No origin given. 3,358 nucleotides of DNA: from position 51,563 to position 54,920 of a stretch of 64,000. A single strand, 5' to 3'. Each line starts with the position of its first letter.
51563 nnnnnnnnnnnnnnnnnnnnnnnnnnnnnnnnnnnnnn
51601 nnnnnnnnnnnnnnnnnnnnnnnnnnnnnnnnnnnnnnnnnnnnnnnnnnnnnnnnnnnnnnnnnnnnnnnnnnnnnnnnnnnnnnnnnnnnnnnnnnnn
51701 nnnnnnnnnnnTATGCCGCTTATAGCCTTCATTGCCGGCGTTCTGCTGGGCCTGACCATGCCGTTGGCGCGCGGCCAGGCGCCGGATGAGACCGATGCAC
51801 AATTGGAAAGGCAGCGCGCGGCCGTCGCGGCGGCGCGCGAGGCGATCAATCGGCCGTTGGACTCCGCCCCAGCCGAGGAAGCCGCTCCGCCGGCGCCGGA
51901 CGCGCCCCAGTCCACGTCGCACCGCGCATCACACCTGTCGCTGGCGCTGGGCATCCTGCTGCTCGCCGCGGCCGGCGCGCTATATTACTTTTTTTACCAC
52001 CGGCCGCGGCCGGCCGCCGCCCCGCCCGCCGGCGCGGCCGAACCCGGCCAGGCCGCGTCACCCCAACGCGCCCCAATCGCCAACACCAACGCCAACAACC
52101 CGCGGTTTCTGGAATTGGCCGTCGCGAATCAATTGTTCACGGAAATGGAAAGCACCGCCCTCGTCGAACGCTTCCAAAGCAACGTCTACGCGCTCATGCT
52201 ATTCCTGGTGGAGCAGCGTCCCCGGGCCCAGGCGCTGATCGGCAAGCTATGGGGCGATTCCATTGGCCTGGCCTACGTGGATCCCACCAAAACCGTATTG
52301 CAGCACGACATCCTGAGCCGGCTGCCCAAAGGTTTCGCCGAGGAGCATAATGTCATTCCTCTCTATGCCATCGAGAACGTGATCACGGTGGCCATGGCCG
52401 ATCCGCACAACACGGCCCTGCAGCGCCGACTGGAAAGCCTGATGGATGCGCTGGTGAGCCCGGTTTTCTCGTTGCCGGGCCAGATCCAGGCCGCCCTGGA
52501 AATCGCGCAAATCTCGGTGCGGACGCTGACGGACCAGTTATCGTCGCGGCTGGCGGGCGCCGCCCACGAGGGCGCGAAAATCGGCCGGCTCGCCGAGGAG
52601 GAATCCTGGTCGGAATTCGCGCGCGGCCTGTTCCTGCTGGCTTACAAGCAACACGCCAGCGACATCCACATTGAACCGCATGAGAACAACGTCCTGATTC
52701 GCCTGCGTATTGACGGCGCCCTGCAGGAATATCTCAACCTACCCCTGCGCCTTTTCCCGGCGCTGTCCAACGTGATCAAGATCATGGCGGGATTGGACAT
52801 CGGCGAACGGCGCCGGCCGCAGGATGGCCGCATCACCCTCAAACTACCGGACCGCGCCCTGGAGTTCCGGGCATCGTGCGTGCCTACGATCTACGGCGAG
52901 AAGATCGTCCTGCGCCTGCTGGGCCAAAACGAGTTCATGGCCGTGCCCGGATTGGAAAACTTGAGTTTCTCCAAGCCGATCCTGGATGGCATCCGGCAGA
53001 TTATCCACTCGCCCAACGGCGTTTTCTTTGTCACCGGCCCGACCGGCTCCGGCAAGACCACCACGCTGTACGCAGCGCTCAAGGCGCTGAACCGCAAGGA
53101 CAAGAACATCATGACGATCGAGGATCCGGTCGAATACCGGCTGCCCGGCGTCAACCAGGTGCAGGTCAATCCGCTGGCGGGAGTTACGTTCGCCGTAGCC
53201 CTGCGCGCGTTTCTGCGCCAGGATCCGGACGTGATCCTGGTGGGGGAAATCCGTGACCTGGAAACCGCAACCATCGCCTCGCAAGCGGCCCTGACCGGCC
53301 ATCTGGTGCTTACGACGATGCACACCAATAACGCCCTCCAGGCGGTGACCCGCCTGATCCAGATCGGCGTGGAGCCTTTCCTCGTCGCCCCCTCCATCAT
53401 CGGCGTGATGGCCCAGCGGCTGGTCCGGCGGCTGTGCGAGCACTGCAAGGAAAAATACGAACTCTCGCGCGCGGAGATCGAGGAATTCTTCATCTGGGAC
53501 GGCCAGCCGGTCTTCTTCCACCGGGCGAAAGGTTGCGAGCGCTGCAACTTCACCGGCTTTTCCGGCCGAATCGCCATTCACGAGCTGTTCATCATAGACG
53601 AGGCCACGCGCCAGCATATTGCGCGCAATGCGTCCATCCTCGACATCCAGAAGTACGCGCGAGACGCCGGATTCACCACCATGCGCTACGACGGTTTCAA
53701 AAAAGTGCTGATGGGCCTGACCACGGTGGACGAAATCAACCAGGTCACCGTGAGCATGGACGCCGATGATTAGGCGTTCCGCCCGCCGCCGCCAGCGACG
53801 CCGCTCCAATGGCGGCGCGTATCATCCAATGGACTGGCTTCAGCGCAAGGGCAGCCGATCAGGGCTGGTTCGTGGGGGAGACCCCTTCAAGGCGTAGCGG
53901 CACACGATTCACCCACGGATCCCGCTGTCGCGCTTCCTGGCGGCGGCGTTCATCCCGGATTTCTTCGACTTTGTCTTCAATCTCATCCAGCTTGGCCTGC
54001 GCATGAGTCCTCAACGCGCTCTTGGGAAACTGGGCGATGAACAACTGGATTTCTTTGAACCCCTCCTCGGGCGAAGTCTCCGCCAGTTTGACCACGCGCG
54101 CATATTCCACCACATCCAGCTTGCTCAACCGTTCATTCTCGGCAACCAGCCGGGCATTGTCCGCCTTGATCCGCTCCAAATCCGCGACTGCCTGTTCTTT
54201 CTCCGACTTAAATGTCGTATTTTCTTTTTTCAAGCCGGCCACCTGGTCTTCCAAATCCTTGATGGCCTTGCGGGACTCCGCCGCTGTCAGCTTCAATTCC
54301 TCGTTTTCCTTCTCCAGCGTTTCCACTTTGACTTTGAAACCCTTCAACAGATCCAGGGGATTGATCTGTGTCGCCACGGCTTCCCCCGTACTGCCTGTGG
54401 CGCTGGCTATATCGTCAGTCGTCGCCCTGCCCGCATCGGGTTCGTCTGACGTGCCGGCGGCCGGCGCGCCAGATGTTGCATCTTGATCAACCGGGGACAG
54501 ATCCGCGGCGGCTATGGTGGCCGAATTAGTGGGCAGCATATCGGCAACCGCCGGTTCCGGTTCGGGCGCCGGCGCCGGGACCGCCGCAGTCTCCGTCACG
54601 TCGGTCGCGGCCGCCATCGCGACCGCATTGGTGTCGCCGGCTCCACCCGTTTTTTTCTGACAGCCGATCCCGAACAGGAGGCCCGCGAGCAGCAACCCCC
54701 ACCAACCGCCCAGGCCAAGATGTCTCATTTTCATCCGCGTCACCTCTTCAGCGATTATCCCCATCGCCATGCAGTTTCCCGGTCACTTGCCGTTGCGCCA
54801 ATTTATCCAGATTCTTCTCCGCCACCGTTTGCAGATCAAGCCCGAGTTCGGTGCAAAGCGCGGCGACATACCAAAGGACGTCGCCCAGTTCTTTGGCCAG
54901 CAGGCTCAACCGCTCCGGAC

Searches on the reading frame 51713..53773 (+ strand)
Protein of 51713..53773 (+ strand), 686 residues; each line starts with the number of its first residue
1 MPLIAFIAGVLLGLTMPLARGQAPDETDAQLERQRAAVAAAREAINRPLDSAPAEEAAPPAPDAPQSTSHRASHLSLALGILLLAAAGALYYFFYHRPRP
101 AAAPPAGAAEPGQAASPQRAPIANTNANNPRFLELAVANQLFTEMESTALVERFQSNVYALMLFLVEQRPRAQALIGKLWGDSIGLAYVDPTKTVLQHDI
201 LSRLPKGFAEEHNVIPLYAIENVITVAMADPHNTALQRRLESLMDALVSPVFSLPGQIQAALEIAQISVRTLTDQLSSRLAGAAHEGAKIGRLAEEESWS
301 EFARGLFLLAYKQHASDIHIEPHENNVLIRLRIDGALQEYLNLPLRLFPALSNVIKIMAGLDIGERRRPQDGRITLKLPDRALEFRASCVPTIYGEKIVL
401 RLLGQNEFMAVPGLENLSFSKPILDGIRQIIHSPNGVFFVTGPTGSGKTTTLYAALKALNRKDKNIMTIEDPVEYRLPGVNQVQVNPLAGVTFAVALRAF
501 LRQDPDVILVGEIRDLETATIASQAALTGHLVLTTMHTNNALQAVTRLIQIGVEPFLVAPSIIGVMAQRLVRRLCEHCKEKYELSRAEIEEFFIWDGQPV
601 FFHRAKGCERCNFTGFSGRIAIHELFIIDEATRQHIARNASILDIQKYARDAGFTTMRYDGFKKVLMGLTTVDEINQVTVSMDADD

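Call 15: search_protein_families(library=pfam, proteins=[window:51713-53773:+], max_evalue=0.01)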
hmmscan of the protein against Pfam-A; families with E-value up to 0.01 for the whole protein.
window:51713-53773:+ (686 aa): 9 families
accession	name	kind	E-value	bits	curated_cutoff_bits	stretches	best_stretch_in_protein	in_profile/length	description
PF00437.27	T2SSE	-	3.1e-127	424.7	24.9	1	309-676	18-369/370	Type II/IV secretion system protein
PF05157.20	MshEN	-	1.4e-14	54.3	23.1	1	185-263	2-81/90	MshEN domain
PF25199.1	nSTAND_NTPase5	-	2e-05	24.9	34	1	429-478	35-85/145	Novel STAND NTPase 5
PF13604.12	AAA_30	-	3.9e-05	23.9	27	1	427-467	10-50/191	AAA domain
PF13191.12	AAA_16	-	6.4e-05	24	32.6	1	432-550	22-128/167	AAA ATPase domain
PF13401.12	AAA_22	-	0.00047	20.9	27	1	434-472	4-42/130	AAA domain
PF13555.12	AAA_29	-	0.0022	18.2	27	1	425-456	13-43/61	P-loop containing region of AAA domain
PF13245.12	AAA_19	-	0.0089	16.7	25.1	0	432-464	8-42/134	AAA domain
PF03266.21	NTPase_1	-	0.0094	16.2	23.9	0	438-466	2-30/168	NTPase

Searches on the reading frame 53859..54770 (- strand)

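Call 15: search_protein_families(library=pfam, proteins=[window:53859-54770:-], max_evalue=0.01)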
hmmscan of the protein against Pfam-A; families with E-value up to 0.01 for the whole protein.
window:53859-54770:- (303 aa): 4 families
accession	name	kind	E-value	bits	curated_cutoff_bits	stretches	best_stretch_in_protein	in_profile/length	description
PF08614.16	ATG16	-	0.00047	20.8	33.7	1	64-215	34-184/200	Autophagy protein 16 (ATG16)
PF05010.19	TACC_C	-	0.0044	17.2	29.9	1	144-279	26-162/201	Transforming acidic coiled-coil-containing protein (TACC), C-terminal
PF17098.10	Wtap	-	0.0087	16.4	35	1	148-208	93-151/155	WTAP/Mum2p family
PF07989.16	Cnn_1N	-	0.0095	16.5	28.5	1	144-205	4-66/74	Centrosomin N-terminal motif 1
